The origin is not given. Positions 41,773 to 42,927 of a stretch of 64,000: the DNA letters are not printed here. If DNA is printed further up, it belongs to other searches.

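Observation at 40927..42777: Cys-rich THUMP-less ThiI-like PP-loop ATPase plus 2x[4Fe-4S] ferredoxin-domain protein inserted between metY and the Rrf2/sulfite-reductase genes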

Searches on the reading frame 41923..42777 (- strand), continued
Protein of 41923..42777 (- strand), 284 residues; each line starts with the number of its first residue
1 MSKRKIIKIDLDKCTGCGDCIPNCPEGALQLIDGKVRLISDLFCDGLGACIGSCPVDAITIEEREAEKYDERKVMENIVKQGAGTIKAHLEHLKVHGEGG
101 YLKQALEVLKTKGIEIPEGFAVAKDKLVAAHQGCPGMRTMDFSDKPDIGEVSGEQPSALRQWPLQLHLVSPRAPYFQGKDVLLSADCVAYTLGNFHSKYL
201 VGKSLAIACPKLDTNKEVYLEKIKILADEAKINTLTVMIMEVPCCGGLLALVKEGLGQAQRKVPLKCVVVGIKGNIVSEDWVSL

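Call 6: find_homologous_proteins(query=window:41923-42777:-)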
Query window:41923-42777:- (284 aa): 8000 proteins with E <= 0.001 among 8000 candidates; the best 120 are listed.
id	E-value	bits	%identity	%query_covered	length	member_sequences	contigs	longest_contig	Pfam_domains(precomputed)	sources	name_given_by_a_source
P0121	6.1e-188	641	100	100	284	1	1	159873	PF14697.12,PF12797.13,PF12837.13,PF00037.33,PF13484.12,PF12838.13,PF25160.2,PF13237.12,PF13187.12,PF27217.1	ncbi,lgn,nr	ncbi:MAG: 4Fe-4S dicluster domain-containing protein [Candidatus Omnitrophica bacterium]|nr:4Fe-4S d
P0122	7.9e-143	493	78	100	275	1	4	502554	PF14697.12,PF12797.13,PF12837.13,PF00037.33,PF13484.12,PF12838.13,PF25160.2,PF13237.12,PF13187.12,PF27217.1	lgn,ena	-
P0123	1.9e-141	488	80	96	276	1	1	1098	PF14697.12,PF12797.13,PF12837.13,PF00037.33,PF13484.12,PF12838.13,PF25160.2,PF13237.12,PF13187.12,PF27217.1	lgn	-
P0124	5.1e-141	487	75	99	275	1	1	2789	PF14697.12,PF12797.13,PF12837.13,PF00037.33,PF13484.12,PF12838.13,PF25160.2,PF13237.12,PF13187.12,PF27217.1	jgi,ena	-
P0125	5.2e-139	480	73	100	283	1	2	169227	PF14697.12,PF12797.13,PF12837.13,PF00037.33,PF13484.12,PF12838.13,PF25160.2,PF13237.12,PF13187.12,PF27217.1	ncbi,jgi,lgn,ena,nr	ncbi:MAG: 4Fe-4S binding protein [Candidatus Omnitrophica bacterium]|jgi:ferredoxin|nr:4Fe-4S bindin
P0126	1.7e-138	479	73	100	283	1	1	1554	PF14697.12,PF12797.13,PF12837.13,PF00037.33,PF13484.12,PF12838.13,PF25160.2,PF13237.12,PF13187.12,PF27217.1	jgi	-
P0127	2.3e-138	478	76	100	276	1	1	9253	PF14697.12,PF12797.13,PF12837.13,PF00037.33,PF13484.12,PF12838.13,PF25160.2,PF13237.12,PF13187.12,PF27217.1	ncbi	-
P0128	4.4e-137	474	72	99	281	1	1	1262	PF14697.12,PF12797.13,PF12837.13,PF00037.33,PF13484.12,PF12838.13,PF25160.2,PF13237.12,PF13187.12,PF27217.1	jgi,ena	-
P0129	5.0e-137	474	75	100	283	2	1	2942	PF14697.12,PF12797.13,PF12837.13,PF00037.33,PF13484.12,PF12838.13,PF25160.2,PF13237.12,PF13187.12,PF27217.1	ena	-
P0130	1.1e-136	473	73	100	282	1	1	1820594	PF14697.12,PF12797.13,PF12837.13,PF00037.33,PF13484.12,PF12838.13,PF25160.2,PF13237.12,PF13187.12,PF27217.1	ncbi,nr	ncbi:MAG: 4Fe-4S dicluster domain-containing protein [Candidatus Omnitrophota bacterium]|nr:MAG: 4Fe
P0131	2.0e-136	472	75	100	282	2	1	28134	PF14697.12,PF12797.13,PF12837.13,PF00037.33,PF13484.12,PF12838.13,PF25160.2,PF13237.12,PF13187.12,PF27217.1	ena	-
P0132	2.7e-136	472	75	100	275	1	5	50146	PF14697.12,PF12797.13,PF12837.13,PF00037.33,PF13484.12,PF12838.13,PF25160.2,PF13237.12,PF13187.12,PF27217.1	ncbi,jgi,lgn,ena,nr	ncbi:MAG: 4Fe-4S dicluster domain-containing protein [Candidatus Omnitrophica bacterium]|nr:4Fe-4S d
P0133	4.7e-136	471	73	99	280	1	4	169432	PF14697.12,PF12837.13,PF00037.33,PF13484.12,PF12838.13,PF25160.2,PF13237.12,PF13187.12,PF27217.1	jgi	-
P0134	5.4e-136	471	75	100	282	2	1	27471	PF14697.12,PF12797.13,PF12837.13,PF00037.33,PF13484.12,PF12838.13,PF25160.2,PF13237.12,PF13187.12,PF27217.1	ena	-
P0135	4.2e-135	468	75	99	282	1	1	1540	PF14697.12,PF12797.13,PF12837.13,PF00037.33,PF13484.12,PF12838.13,PF25160.2,PF13237.12,PF13187.12,PF27217.1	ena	-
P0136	6.8e-134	464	71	100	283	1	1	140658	PF14697.12,PF12797.13,PF12837.13,PF00037.33,PF13484.12,PF12838.13,PF25160.2,PF13237.12,PF13187.12,PF27217.1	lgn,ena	-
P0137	1.1e-133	463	73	99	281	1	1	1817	PF14697.12,PF12797.13,PF12837.13,PF00037.33,PF13484.12,PF12838.13,PF25160.2,PF13237.12,PF13187.12,PF27217.1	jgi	jgi:ferredoxin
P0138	1.3e-133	463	73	100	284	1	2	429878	PF14697.12,PF12797.13,PF12837.13,PF00037.33,PF13484.12,PF12838.13,PF25160.2,PF13237.12,PF13187.12,PF27217.1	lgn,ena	-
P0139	5.7e-133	461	73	99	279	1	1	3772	PF14697.12,PF12797.13,PF12837.13,PF00037.33,PF13484.12,PF12838.13,PF25160.2,PF13237.12,PF13187.12,PF27217.1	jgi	jgi:ferredoxin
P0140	1.1e-132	460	73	100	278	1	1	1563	PF14697.12,PF12797.13,PF12837.13,PF00037.33,PF13484.12,PF12838.13,PF25160.2,PF13237.12,PF13187.12,PF27217.1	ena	-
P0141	3.8e-132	458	72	99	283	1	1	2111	PF14697.12,PF12797.13,PF12837.13,PF00037.33,PF13484.12,PF12838.13,PF25160.2,PF13237.12,PF13187.12,PF27217.1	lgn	-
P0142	1.4e-131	456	70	100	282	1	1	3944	PF14697.12,PF12797.13,PF12837.13,PF00037.33,PF13484.12,PF12838.13,PF25160.2,PF13237.12,PF13187.12,PF27217.1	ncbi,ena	-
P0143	1.6e-131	456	71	99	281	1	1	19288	PF14697.12,PF12837.13,PF00037.33,PF13484.12,PF12838.13,PF25160.2,PF13237.12,PF13187.12,PF27217.1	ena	-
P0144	7.5e-131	454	71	99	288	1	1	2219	PF14697.12,PF12837.13,PF00037.33,PF13484.12,PF12838.13,PF25160.2,PF13237.12,PF13187.12,PF27217.1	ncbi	-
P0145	1.2e-130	453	71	100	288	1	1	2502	PF14697.12,PF12797.13,PF12837.13,PF00037.33,PF13484.12,PF12838.13,PF25160.2,PF13237.12,PF13187.12,PF27217.1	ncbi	-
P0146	8.8e-130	450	71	99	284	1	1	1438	PF14697.12,PF12797.13,PF12837.13,PF00037.33,PF13484.12,PF12838.13,PF25160.2,PF13237.12,PF13187.12,PF27217.1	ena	-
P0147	4.7e-129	448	70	100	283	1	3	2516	PF14697.12,PF12837.13,PF00037.33,PF13484.12,PF12838.13,PF25160.2,PF13237.12,PF13187.12,PF27217.1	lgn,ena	-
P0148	4.8e-129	448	69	100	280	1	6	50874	PF14697.12,PF12797.13,PF12837.13,PF00037.33,PF13484.12,PF12838.13,PF25160.2,PF13237.12,PF13187.12,PF27217.1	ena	-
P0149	9.7e-129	447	70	100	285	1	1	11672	PF14697.12,PF12797.13,PF12837.13,PF00037.33,PF13484.12,PF12838.13,PF25160.2,PF13237.12,PF13187.12,PF27217.1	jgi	jgi:ferredoxin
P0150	1.5e-128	446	68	100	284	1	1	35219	PF14697.12,PF12837.13,PF00037.33,PF13484.12,PF12838.13,PF25160.2,PF13237.12,PF13187.12,PF27217.1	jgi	jgi:ferredoxin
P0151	2.1e-128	446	71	98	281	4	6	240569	PF14697.12,PF12797.13,PF12837.13,PF00037.33,PF13484.12,PF12838.13,PF25160.2,PF13237.12,PF13187.12,PF27217.1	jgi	jgi:NAD-dependent dihydropyrimidine dehydrogenase PreA subunit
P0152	7.1e-128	444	69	99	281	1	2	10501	PF14697.12,PF12797.13,PF12837.13,PF00037.33,PF13484.12,PF12838.13,PF25160.2,PF13237.12,PF13187.12,PF27217.1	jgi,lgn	-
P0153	1.6e-127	443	69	99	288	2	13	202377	PF14697.12,PF12837.13,PF00037.33,PF13484.12,PF12838.13,PF25160.2,PF13237.12,PF13187.12,PF27217.1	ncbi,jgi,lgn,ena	-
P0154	7.4e-127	441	69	100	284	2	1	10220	PF14697.12,PF12797.13,PF12837.13,PF00037.33,PF13484.12,PF12838.13,PF25160.2,PF13237.12,PF27217.1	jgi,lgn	-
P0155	2.2e-126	439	68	99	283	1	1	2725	PF14697.12,PF12797.13,PF12837.13,PF00037.33,PF13484.12,PF12838.13,PF25160.2,PF13237.12,PF13187.12,PF27217.1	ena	-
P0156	4.3e-126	438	68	100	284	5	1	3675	PF14697.12,PF12797.13,PF12837.13,PF00037.33,PF13484.12,PF12838.13,PF25160.2,PF13237.12,PF27217.1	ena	-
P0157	5.5e-126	438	69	100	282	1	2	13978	PF14697.12,PF12797.13,PF12837.13,PF00037.33,PF13484.12,PF12838.13,PF25160.2,PF13237.12,PF13187.12,PF27217.1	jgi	jgi:NAD-dependent dihydropyrimidine dehydrogenase PreA subunit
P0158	6.1e-126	438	66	100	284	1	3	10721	PF14697.12,PF12797.13,PF12837.13,PF00037.33,PF13484.12,PF12838.13,PF25160.2,PF13237.12,PF13187.12,PF27217.1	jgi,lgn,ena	-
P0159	1.1e-125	437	68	100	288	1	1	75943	PF14697.12,PF12797.13,PF12837.13,PF00037.33,PF13484.12,PF12838.13,PF25160.2,PF13237.12,PF13187.12,PF27217.1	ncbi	ncbi:ATP-binding protein [Candidatus Omnitrophota bacterium]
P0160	3.3e-125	435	68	100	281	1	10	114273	PF14697.12,PF12797.13,PF12837.13,PF00037.33,PF13484.12,PF12838.13,PF25160.2,PF13237.12,PF13187.12,PF27217.1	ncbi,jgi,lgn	jgi:ferredoxin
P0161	4.7e-124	431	68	100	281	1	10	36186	PF14697.12,PF12797.13,PF12837.13,PF00037.33,PF13484.12,PF12838.13,PF25160.2,PF13237.12,PF13187.12,PF27217.1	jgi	-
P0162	5.3e-124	431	67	99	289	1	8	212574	PF14697.12,PF12797.13,PF12837.13,PF00037.33,PF13484.12,PF12838.13,PF13459.12,PF25160.2,PF13237.12,PF13187.12,PF27217.1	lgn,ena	-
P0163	1.7e-123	430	69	99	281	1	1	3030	PF14697.12,PF12837.13,PF00037.33,PF13484.12,PF12838.13,PF25160.2,PF13237.12,PF13187.12,PF27217.1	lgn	-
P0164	2.3e-123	429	67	99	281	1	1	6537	PF14697.12,PF12797.13,PF12837.13,PF00037.33,PF13484.12,PF12838.13,PF25160.2,PF13237.12,PF13187.12,PF27217.1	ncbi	-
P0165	4.1e-123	428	67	99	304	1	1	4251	PF14697.12,PF12837.13,PF00037.33,PF13484.12,PF12838.13,PF25160.2,PF13237.12,PF13187.12,PF27217.1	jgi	jgi:ferredoxin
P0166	4.9e-123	428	66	100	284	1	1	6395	PF14697.12,PF12837.13,PF00037.33,PF13484.12,PF12838.13,PF25160.2,PF13237.12,PF13187.12,PF27217.1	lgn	-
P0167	5.5e-123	428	66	99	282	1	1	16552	PF14697.12,PF12837.13,PF00037.33,PF13484.12,PF12838.13,PF25160.2,PF13237.12,PF13187.12,PF27217.1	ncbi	-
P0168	2.1e-122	426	67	100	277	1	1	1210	PF14697.12,PF12837.13,PF00037.33,PF13484.12,PF12838.13,PF13237.12,PF13187.12,PF27217.1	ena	-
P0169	3.4e-122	425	67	99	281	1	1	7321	PF14697.12,PF12797.13,PF12837.13,PF00037.33,PF13484.12,PF12838.13,PF25160.2,PF13237.12,PF13187.12,PF27217.1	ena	-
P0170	8.8e-122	424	66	100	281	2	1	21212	PF14697.12,PF12797.13,PF12837.13,PF00037.33,PF13484.12,PF12838.13,PF25160.2,PF13237.12,PF13187.12,PF27217.1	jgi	jgi:ferredoxin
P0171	9.6e-122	424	68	99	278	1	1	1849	PF14697.12,PF12837.13,PF00037.33,PF13484.12,PF12838.13,PF25160.2,PF13237.12,PF13187.12,PF27217.1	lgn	-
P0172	1.2e-121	423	66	99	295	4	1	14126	PF14697.12,PF12797.13,PF12837.13,PF00037.33,PF13484.12,PF12838.13,PF25160.2,PF13237.12,PF13187.12,PF27217.1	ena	-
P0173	3.1e-121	422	67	99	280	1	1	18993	PF14697.12,PF12797.13,PF12837.13,PF00037.33,PF13484.12,PF12838.13,PF25160.2,PF13237.12,PF13187.12,PF27217.1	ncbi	-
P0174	3.3e-121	422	66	100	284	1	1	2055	PF14697.12,PF12797.13,PF12837.13,PF00037.33,PF13484.12,PF12838.13,PF25160.2,PF13237.12,PF13187.12,PF27217.1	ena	-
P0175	4.1e-121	422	66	99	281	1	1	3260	PF14697.12,PF12797.13,PF12837.13,PF00037.33,PF13484.12,PF12838.13,PF25160.2,PF13237.12,PF13187.12,PF27217.1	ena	-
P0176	4.7e-121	421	66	100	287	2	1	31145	PF14697.12,PF12797.13,PF12837.13,PF00037.33,PF13484.12,PF12838.13,PF25160.2,PF13237.12,PF13187.12,PF27217.1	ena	-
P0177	5.2e-121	421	68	99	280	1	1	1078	PF14697.12,PF12797.13,PF12837.13,PF00037.33,PF13484.12,PF12838.13,PF25160.2,PF13237.12,PF13187.12,PF27217.1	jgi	jgi:ferredoxin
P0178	7.7e-121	421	68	99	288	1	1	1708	PF14697.12,PF12837.13,PF00037.33,PF13484.12,PF12838.13,PF25160.2,PF13237.12,PF13187.12,PF27217.1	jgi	jgi:ferredoxin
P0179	9.9e-121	420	65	99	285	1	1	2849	PF14697.12,PF12837.13,PF00037.33,PF13484.12,PF12838.13,PF25160.2,PF13237.12,PF13187.12,PF27217.1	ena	-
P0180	1.5e-120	420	65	99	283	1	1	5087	PF14697.12,PF12797.13,PF12837.13,PF00037.33,PF13484.12,PF12838.13,PF13237.12,PF13187.12,PF27217.1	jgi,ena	-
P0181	3.6e-120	419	65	100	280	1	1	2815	PF14697.12,PF12837.13,PF00037.33,PF13484.12,PF12838.13,PF25160.2,PF13237.12,PF13187.12,PF27217.1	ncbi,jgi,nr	ncbi:MAG: 4Fe-4S binding protein [Candidatus Omnitrophica bacterium]|nr:4Fe-4S binding protein [Cand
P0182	3.8e-120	419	66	99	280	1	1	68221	PF14697.12,PF12797.13,PF12837.13,PF00037.33,PF12838.13,PF25160.2,PF13237.12,PF13187.12,PF27217.1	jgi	jgi:ferredoxin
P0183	3.9e-120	418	64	99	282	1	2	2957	PF14697.12,PF12797.13,PF12837.13,PF00037.33,PF13484.12,PF12838.13,PF25160.2,PF13237.12,PF13187.12,PF27217.1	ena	-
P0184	4.0e-120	418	66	99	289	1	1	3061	PF14697.12,PF12837.13,PF00037.33,PF13484.12,PF12838.13,PF25160.2,PF13237.12,PF13187.12,PF27217.1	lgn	-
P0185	4.8e-120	418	66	99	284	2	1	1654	PF14697.12,PF12797.13,PF12837.13,PF00037.33,PF13484.12,PF12838.13,PF25160.2,PF13237.12,PF13187.12,PF27217.1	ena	-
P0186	5.1e-120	418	66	99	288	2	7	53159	PF14697.12,PF12797.13,PF12837.13,PF00037.33,PF13484.12,PF12838.13,PF25160.2,PF13237.12,PF13187.12,PF27217.1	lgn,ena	-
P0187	6.2e-120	418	64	99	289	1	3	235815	PF14697.12,PF12837.13,PF00037.33,PF13484.12,PF12838.13,PF25160.2,PF13237.12,PF13187.12,PF27217.1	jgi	-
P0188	6.8e-120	418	66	99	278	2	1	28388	PF14697.12,PF12797.13,PF12837.13,PF00037.33,PF13484.12,PF12838.13,PF25160.2,PF13237.12,PF13187.12,PF27217.1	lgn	-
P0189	7.9e-120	417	68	99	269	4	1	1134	PF14697.12,PF12797.13,PF12837.13,PF00037.33,PF12838.13,PF25160.2,PF13237.12,PF13187.12,PF27217.1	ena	-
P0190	1.1e-119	417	65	99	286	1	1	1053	PF14697.12,PF12837.13,PF00037.33,PF13484.12,PF12838.13,PF25160.2,PF13237.12,PF13187.12,PF27217.1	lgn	-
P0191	1.4e-119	417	64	99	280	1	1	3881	PF14697.12,PF12797.13,PF12837.13,PF00037.33,PF13484.12,PF12838.13,PF25160.2,PF13237.12,PF13187.12,PF27217.1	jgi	-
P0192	2.3e-119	416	67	100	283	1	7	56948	PF14697.12,PF12837.13,PF00037.33,PF12838.13,PF13237.12,PF13187.12,PF27217.1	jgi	-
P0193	2.8e-119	416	64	99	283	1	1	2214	PF14697.12,PF12797.13,PF12837.13,PF00037.33,PF13484.12,PF12838.13,PF25160.2,PF13237.12,PF13187.12,PF27217.1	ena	-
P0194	2.9e-119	416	67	99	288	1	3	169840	PF14697.12,PF12837.13,PF00037.33,PF13484.12,PF12838.13,PF13237.12,PF13187.12,PF27217.1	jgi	jgi:ferredoxin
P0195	2.9e-119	416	65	100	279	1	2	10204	PF14697.12,PF12837.13,PF00037.33,PF13484.12,PF12838.13,PF13237.12,PF13187.12,PF27217.1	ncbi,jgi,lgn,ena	-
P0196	3.9e-119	415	65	100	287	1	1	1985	PF14697.12,PF12837.13,PF00037.33,PF13484.12,PF12838.13,PF25160.2,PF13237.12,PF13187.12,PF27217.1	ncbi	-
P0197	4.4e-119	415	66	99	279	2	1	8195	PF14697.12,PF12837.13,PF00037.33,PF13484.12,PF12838.13,PF13237.12,PF13187.12,PF27217.1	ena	-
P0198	4.5e-119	415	66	99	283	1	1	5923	PF14697.12,PF12837.13,PF00037.33,PF13484.12,PF12838.13,PF13237.12,PF13187.12,PF27217.1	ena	-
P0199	4.6e-119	415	68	99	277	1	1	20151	PF14697.12,PF12797.13,PF12837.13,PF00037.33,PF13484.12,PF12838.13,PF13237.12,PF13187.12,PF27217.1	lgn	-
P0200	5.8e-119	415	65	100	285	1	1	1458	PF14697.12,PF12797.13,PF12837.13,PF00037.33,PF13484.12,PF12838.13,PF25160.2,PF13237.12,PF13187.12,PF27217.1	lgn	-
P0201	8.4e-119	414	65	99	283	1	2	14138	PF14697.12,PF12837.13,PF00037.33,PF12838.13,PF13237.12,PF13187.12,PF27217.1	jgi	jgi:ferredoxin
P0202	9.0e-119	414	65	99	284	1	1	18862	PF14697.12,PF12797.13,PF12837.13,PF00037.33,PF13484.12,PF12838.13,PF13237.12,PF13187.12,PF27217.1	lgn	-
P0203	1.2e-118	414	65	99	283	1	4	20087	PF14697.12,PF12797.13,PF12837.13,PF00037.33,PF13484.12,PF12838.13,PF25160.2,PF13237.12,PF13187.12,PF27217.1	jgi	jgi:ferredoxin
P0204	1.5e-118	413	65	99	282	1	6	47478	PF14697.12,PF12797.13,PF12837.13,PF00037.33,PF13484.12,PF12838.13,PF13237.12,PF13187.12,PF27217.1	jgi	-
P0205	1.8e-118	413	66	99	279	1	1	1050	PF14697.12,PF12797.13,PF12837.13,PF00037.33,PF13484.12,PF12838.13,PF25160.2,PF13237.12,PF13187.12,PF27217.1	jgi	-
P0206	1.8e-118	413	66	99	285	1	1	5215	PF14697.12,PF12797.13,PF12837.13,PF00037.33,PF13484.12,PF12838.13,PF25160.2,PF13237.12,PF13187.12,PF27217.1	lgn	-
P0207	1.9e-118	413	65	99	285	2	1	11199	PF14697.12,PF12797.13,PF12837.13,PF00037.33,PF13484.12,PF12838.13,PF25160.2,PF13237.12,PF13187.12,PF27217.1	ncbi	-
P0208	2.0e-118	413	66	99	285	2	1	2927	PF14697.12,PF12837.13,PF00037.33,PF13484.12,PF12838.13,PF13237.12,PF13187.12,PF27217.1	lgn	-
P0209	2.1e-118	413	64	99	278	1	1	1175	PF14697.12,PF12837.13,PF00037.33,PF13484.12,PF12838.13,PF25160.2,PF13237.12,PF13187.12,PF27217.1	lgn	-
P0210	2.3e-118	413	66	100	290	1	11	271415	PF14697.12,PF12797.13,PF12837.13,PF00037.33,PF13484.12,PF12838.13,PF25160.2,PF13237.12,PF13187.12,PF27217.1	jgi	-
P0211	2.4e-118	413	66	99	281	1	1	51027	PF14697.12,PF12797.13,PF12837.13,PF00037.33,PF13484.12,PF12838.13,PF25160.2,PF13237.12,PF13187.12,PF27217.1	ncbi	ncbi:MAG: 4Fe-4S binding protein [Candidatus Altiarchaeota archaeon]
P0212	2.9e-118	412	66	99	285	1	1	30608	PF14697.12,PF12797.13,PF12837.13,PF00037.33,PF13484.12,PF12838.13,PF25160.2,PF13237.12,PF13187.12,PF27217.1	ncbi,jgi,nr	ncbi:MAG: 4Fe-4S dicluster domain-containing protein [Nitrospirae bacterium]|nr:4Fe-4S dicluster dom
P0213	3.4e-118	412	65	100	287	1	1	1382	PF14697.12,PF12837.13,PF00037.33,PF13484.12,PF12838.13,PF25160.2,PF13237.12,PF13187.12,PF27217.1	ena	-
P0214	4.1e-118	412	66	99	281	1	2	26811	PF14697.12,PF12837.13,PF00037.33,PF13484.12,PF12838.13,PF13237.12,PF13187.12,PF27217.1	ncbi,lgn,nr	ncbi:MAG: 4Fe-4S binding protein [Candidatus Omnitrophica bacterium]|nr:4Fe-4S binding protein [Cand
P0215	5.0e-118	412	64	99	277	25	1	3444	PF14697.12,PF12797.13,PF12837.13,PF00037.33,PF13484.12,PF12838.13,PF25160.2,PF13237.12,PF13187.12,PF27217.1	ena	-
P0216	5.4e-118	411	64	100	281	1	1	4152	PF14697.12,PF12797.13,PF12837.13,PF00037.33,PF13484.12,PF12838.13,PF25160.2,PF13237.12,PF13187.12,PF27217.1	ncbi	ncbi:MAG: 4Fe-4S binding protein [Candidatus Altiarchaeota archaeon]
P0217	5.6e-118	411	67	99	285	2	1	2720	PF14697.12,PF12837.13,PF00037.33,PF13484.12,PF12838.13,PF13237.12,PF13187.12,PF27217.1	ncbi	-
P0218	5.9e-118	411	64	99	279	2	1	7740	PF14697.12,PF12797.13,PF12837.13,PF00037.33,PF13484.12,PF12838.13,PF13237.12,PF13187.12,PF27217.1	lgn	-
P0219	6.2e-118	411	66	99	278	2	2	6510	PF12797.13,PF12837.13,PF00037.33,PF13484.12,PF12838.13,PF25160.2,PF13237.12,PF13187.12,PF27217.1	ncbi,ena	-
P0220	7.7e-118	411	64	99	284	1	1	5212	PF14697.12,PF12837.13,PF00037.33,PF12838.13,PF25160.2,PF13237.12,PF27217.1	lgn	-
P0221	7.8e-118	411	65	100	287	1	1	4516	PF14697.12,PF12837.13,PF00037.33,PF13484.12,PF12838.13,PF25160.2,PF13237.12,PF13187.12,PF27217.1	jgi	jgi:ferredoxin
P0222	8.0e-118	411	65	99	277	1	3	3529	PF14697.12,PF12797.13,PF12837.13,PF00037.33,PF13484.12,PF12838.13,PF25160.2,PF13237.12,PF13187.12,PF27217.1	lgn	-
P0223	8.3e-118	411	64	99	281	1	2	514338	PF14697.12,PF12837.13,PF00037.33,PF13484.12,PF12838.13,PF25160.2,PF13237.12,PF13187.12,PF27217.1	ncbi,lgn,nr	ncbi:MAG: 4Fe-4S dicluster domain-containing protein [Kiritimatiellae bacterium]|nr:4Fe-4S dicluster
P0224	1.2e-117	410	66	99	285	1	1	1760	PF14697.12,PF12797.13,PF12837.13,PF00037.33,PF13484.12,PF12838.13,PF25160.2,PF13237.12,PF13187.12,PF27217.1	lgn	-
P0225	1.2e-117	410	63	99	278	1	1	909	PF14697.12,PF12837.13,PF00037.33,PF13484.12,PF12838.13,PF25160.2,PF13237.12,PF13187.12,PF27217.1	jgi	jgi:NAD-dependent dihydropyrimidine dehydrogenase PreA subunit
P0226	1.3e-117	410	67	99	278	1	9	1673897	PF14697.12,PF12797.13,PF12837.13,PF00037.33,PF12838.13,PF25160.2,PF13237.12,PF13187.12,PF27217.1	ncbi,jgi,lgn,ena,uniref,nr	ncbi:4Fe-4S ferredoxin [candidate division WOR-1 bacterium RIFOXYA12_FULL_43_27]|uniref:4Fe-4S ferre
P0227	1.3e-117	410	66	99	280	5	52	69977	PF14697.12,PF12797.13,PF12837.13,PF00037.33,PF13484.12,PF12838.13,PF25160.2,PF13237.12,PF13187.12,PF27217.1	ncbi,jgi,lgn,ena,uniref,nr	ncbi:MAG: 4Fe-4S ferredoxin [Candidatus Omnitrophica bacterium CG12_big_fil_rev_8_21_14_0_65_43_15]|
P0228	1.3e-117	410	62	99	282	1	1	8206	PF14697.12,PF12797.13,PF12837.13,PF00037.33,PF13484.12,PF12838.13,PF25160.2,PF13237.12,PF13187.12,PF27217.1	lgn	-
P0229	1.4e-117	410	63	99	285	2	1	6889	PF14697.12,PF12797.13,PF12837.13,PF00037.33,PF13484.12,PF12838.13,PF25160.2,PF13237.12,PF13187.12,PF27217.1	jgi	-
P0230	1.4e-117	410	65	99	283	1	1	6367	PF14697.12,PF12797.13,PF12837.13,PF00037.33,PF13484.12,PF12838.13,PF13237.12,PF13187.12,PF27217.1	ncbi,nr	ncbi:MAG: 4Fe-4S binding protein [Candidatus Omnitrophica bacterium]|nr:4Fe-4S binding protein [Cand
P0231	1.5e-117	410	66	99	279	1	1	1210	PF14697.12,PF12797.13,PF12837.13,PF00037.33,PF13484.12,PF12838.13,PF25160.2,PF13237.12,PF13187.12,PF27217.1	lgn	-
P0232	1.6e-117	410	64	99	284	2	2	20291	PF14697.12,PF12797.13,PF12837.13,PF00037.33,PF13484.12,PF12838.13,PF25160.2,PF13237.12,PF13187.12,PF27217.1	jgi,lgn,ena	-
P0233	1.6e-117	410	65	98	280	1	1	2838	PF14697.12,PF12797.13,PF12837.13,PF00037.33,PF13484.12,PF12838.13,PF13237.12,PF13187.12,PF27217.1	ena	-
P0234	1.6e-117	410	64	100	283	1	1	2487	PF14697.12,PF12837.13,PF00037.33,PF13484.12,PF12838.13,PF25160.2,PF13237.12,PF13187.12,PF27217.1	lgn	-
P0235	1.7e-117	410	64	99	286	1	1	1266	PF14697.12,PF12797.13,PF12837.13,PF00037.33,PF13484.12,PF12838.13,PF13237.12,PF13187.12,PF27217.1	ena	-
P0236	2.0e-117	410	65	99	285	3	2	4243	PF14697.12,PF12797.13,PF12837.13,PF00037.33,PF13484.12,PF12838.13,PF13459.12,PF25160.2,PF13237.12,PF13187.12,PF27217.1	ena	-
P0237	2.2e-117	409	67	99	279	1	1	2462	PF14697.12,PF12837.13,PF00037.33,PF13484.12,PF12838.13,PF13237.12,PF13187.12,PF27217.1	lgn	-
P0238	2.2e-117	409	66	99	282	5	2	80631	PF14697.12,PF12797.13,PF12837.13,PF00037.33,PF13484.12,PF12838.13,PF13237.12,PF13187.12,PF27217.1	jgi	jgi:ferredoxin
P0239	2.2e-117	409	65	99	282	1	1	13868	PF14697.12,PF12797.13,PF12837.13,PF00037.33,PF13484.12,PF12838.13,PF25160.2,PF13237.12,PF13187.12,PF27217.1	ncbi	ncbi:MAG: 4Fe-4S dicluster domain-containing protein [Fibrobacterota bacterium]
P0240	2.3e-117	409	66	99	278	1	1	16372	PF14697.12,PF12837.13,PF00037.33,PF13484.12,PF12838.13,PF25160.2,PF13237.12,PF13187.12,PF27217.1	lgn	-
